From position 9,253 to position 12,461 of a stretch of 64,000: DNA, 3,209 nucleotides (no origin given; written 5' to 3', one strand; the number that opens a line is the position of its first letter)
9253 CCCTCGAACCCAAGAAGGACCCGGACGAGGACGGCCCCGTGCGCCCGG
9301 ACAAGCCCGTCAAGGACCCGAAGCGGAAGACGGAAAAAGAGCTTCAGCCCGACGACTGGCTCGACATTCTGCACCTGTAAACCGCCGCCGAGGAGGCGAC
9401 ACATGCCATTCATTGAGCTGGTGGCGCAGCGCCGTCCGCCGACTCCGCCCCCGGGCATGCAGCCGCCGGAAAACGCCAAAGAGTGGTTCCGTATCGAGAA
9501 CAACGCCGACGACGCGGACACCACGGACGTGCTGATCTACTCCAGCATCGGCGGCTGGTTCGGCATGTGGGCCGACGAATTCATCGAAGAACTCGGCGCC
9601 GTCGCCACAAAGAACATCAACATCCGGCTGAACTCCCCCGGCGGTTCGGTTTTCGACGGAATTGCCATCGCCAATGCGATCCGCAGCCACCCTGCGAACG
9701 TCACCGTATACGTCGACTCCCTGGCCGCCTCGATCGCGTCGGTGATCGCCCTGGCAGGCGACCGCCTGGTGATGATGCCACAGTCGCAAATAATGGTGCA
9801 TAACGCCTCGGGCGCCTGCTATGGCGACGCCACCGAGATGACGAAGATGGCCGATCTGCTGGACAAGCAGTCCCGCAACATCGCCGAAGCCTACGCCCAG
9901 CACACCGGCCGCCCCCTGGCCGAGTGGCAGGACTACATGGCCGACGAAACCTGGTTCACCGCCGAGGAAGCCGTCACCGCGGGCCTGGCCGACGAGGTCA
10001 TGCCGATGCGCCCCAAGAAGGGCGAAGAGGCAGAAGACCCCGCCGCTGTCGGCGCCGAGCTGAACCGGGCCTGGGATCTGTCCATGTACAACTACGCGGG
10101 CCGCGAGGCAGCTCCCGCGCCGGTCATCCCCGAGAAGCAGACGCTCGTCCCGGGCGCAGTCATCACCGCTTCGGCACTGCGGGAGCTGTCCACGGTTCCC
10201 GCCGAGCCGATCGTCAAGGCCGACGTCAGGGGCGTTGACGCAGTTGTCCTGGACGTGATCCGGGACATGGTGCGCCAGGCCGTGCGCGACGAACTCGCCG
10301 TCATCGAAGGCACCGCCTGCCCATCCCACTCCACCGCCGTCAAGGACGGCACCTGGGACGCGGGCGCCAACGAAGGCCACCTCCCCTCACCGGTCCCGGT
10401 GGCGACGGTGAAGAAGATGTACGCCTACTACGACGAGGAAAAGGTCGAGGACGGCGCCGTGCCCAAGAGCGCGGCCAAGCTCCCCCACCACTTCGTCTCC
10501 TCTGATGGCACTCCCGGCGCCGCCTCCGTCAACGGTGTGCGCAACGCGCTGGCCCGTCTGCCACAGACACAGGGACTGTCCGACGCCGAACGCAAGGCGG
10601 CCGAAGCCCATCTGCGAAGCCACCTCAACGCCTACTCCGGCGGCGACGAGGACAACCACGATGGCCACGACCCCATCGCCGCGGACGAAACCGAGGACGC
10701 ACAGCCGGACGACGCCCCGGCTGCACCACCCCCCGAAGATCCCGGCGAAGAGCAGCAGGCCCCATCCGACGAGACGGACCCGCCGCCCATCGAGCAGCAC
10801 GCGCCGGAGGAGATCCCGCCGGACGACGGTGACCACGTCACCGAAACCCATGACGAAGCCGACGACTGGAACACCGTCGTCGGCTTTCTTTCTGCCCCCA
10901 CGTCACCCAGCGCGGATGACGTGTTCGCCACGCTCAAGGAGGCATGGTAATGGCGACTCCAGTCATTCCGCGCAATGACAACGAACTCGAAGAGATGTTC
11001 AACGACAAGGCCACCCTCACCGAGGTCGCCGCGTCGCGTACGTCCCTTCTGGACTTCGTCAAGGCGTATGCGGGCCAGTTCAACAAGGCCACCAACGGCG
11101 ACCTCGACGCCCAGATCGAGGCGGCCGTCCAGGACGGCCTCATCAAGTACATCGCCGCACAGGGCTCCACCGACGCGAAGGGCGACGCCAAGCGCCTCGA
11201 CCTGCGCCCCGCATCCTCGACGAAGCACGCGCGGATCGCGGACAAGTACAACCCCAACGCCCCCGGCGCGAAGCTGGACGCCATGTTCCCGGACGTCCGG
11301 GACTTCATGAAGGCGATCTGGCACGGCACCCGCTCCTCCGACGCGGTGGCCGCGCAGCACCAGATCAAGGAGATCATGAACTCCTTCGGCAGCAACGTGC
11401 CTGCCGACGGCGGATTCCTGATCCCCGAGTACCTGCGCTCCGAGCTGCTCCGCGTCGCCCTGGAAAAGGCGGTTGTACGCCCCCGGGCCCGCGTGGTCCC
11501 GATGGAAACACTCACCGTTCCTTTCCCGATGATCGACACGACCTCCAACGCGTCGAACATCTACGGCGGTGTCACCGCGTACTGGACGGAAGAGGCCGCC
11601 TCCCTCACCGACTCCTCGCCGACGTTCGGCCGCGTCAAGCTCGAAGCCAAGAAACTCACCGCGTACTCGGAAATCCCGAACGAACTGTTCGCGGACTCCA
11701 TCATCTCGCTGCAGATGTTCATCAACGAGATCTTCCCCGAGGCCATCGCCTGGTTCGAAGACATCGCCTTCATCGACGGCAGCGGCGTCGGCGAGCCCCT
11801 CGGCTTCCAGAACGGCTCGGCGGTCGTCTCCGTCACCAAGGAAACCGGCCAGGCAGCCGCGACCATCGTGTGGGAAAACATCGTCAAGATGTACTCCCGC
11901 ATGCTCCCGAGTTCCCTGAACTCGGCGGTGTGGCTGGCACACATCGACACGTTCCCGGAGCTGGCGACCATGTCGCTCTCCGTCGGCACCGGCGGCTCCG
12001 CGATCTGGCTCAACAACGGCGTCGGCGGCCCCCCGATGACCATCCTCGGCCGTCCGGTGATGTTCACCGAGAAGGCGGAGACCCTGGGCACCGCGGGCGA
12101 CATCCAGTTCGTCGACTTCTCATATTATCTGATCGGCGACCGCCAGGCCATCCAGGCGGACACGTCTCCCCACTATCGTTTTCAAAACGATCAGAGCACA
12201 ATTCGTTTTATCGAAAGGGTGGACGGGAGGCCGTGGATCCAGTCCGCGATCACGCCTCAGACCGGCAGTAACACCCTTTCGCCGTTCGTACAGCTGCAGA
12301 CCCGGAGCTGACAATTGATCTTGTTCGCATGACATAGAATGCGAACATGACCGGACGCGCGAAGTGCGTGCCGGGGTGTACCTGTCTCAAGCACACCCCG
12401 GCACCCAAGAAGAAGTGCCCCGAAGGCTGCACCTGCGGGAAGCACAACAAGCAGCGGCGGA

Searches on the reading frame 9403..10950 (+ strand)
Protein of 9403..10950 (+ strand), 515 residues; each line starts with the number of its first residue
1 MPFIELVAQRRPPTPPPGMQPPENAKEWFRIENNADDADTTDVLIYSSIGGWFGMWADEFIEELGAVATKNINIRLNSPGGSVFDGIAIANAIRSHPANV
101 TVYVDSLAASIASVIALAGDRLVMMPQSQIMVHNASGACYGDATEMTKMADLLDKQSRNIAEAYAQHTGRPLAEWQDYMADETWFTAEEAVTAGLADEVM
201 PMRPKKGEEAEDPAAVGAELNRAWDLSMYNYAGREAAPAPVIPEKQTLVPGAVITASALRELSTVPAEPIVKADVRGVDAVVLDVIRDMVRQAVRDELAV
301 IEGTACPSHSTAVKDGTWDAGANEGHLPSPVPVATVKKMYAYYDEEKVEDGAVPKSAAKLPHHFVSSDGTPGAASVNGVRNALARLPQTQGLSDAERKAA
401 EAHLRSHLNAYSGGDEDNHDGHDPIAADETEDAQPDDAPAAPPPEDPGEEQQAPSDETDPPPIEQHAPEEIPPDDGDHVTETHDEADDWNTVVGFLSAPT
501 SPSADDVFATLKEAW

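Call 8: search_protein_families(library=phrogs, proteins=[window:9403-10950:+], max_evalue=0.001)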
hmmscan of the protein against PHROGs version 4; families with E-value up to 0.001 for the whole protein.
window:9403-10950:+ (515 aa): 13 families
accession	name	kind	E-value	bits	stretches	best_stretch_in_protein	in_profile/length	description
phrog_2976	-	head and packaging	7e-84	283.8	1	23-246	3-220/394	head maturation protease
phrog_94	-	head and packaging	2.4e-69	236.4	1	25-208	68-258/622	head maturation protease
phrog_133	-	head and packaging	3.4e-64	218.6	1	22-202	3-181/668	head maturation protease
phrog_3348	-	unknown function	7.4e-56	191.1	1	21-201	17-199/386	-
phrog_1684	-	head and packaging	5e-42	145.3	1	25-209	27-212/284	head maturation protease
phrog_53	-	head and packaging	2.1e-28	100.8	1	70-201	118-280/583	head maturation protease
phrog_13984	-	unknown function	9.4e-23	81.7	1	24-129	17-120/123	-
phrog_1827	-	other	2.8e-18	67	1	69-189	52-172/202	ATP-dependent protease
phrog_23753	-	head and packaging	3.3e-13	50.9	1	69-202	41-174/298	head maturation protease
phrog_5410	-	other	1.3e-09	38.7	1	71-208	57-197/323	ATP-dependent protease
phrog_33547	-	unknown function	7.6e-08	32.7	1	66-199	26-158/357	-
phrog_11747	-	unknown function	6.3e-07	29.9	1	58-130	50-124/290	-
phrog_20705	-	head and packaging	2.8e-06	26.9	1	72-210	213-356/690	virion structural protein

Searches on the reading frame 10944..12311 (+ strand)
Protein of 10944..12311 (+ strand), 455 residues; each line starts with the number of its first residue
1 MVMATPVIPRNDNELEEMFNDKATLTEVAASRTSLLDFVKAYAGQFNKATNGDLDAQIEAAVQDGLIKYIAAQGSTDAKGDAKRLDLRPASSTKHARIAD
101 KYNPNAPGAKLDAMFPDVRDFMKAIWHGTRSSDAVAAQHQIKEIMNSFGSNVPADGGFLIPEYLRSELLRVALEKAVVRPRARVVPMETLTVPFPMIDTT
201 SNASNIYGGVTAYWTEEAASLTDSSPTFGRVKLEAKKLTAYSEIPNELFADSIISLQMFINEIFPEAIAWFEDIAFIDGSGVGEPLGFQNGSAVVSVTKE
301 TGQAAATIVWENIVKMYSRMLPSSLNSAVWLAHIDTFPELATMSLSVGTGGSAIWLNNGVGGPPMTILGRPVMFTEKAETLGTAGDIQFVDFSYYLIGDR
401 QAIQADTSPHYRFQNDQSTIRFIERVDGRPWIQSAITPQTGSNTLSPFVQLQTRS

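Call 8: search_protein_families(library=phrogs, proteins=[window:10944-12311:+], max_evalue=0.001)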
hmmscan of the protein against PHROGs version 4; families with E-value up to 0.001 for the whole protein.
window:10944-12311:+ (455 aa): 4 families
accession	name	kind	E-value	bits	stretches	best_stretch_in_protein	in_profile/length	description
phrog_10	-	head and packaging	7.3e-50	171.7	1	12-431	253-625/752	major head protein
phrog_617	-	head and packaging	4.9e-23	82.8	1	130-416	321-595/626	major head protein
phrog_15928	-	head and packaging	0.0001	23.4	1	297-404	37-144/185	major head protein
phrog_1623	-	head and packaging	0.00026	21.4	1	154-253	20-113/305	virion structural protein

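Call 90: search_dna_similar(query=window:10944-12311:+, collection=phages, mode=protein, max_rows=8)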
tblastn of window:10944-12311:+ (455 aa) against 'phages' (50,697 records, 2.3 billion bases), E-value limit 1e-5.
Records with a match: 375; places in all: 375; records where one place covers at least 80% of the query: 6.
Best place of each record, by identity: <60% 375.
By first word of the organism name: Streptococcus 99; Vibrio 86; Gordonia 41; Klebsiella 22; Mycobacterium 15; Ralstonia 12; phage 12; Escherichia 12; Ruminococcus 7; Campylobacter 7; and 31 more.
By host as written in the record: - 100; Gordonia terrae 3612 40; Klebsiella pneumoniae 12; Streptococcus suis 11; Ralstonia solanacearum 10; Escherichia coli 9; Mycobacterium smegmatis mc2 155 8; Ruminococcus sp. 6; and 146 more.
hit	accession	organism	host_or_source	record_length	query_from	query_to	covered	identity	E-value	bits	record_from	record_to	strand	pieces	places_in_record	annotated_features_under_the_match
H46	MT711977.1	Streptomyces phage Dagobah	Streptomyces coelicolor M600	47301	3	455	100%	49.6%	1e-130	422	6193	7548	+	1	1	major capsid protein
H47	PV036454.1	Christensenellales phage IMGVR 15666929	Christensenellales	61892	8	436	94%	25.2%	2e-18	94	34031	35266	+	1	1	hypothetical protein | head maturation protease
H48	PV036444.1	Clostridium phage NatCom_42228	Clostridium sp. 003024715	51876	13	436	93%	25.5%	6e-14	81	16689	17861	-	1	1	hypothetical protein | head maturation protease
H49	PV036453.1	Syntrophomonadaceae phage IMGVR 15540650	Syntrophomonadaceae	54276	20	436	92%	25.8%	7e-22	105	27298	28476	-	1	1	major head protein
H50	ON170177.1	Ralstonia phage YO103_6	Ralstonia solanacearum T379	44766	154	454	66%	32.9%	2e-34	142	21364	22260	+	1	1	record has no annotation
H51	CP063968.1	Clostridium phage CWou-2020b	Clostridium botulinum BKT2873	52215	197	454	57%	38.3%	5e-47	179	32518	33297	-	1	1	phage major capsid protein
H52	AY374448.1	Klebsiella phage phiKO2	-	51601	48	427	84%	25.4%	4e-7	59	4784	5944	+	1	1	major capsid head protein precursor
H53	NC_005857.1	Klebsiella phage phiKO2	Klebsiella oxytoca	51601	48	427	84%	25.4%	4e-7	59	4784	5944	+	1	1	major capsid protein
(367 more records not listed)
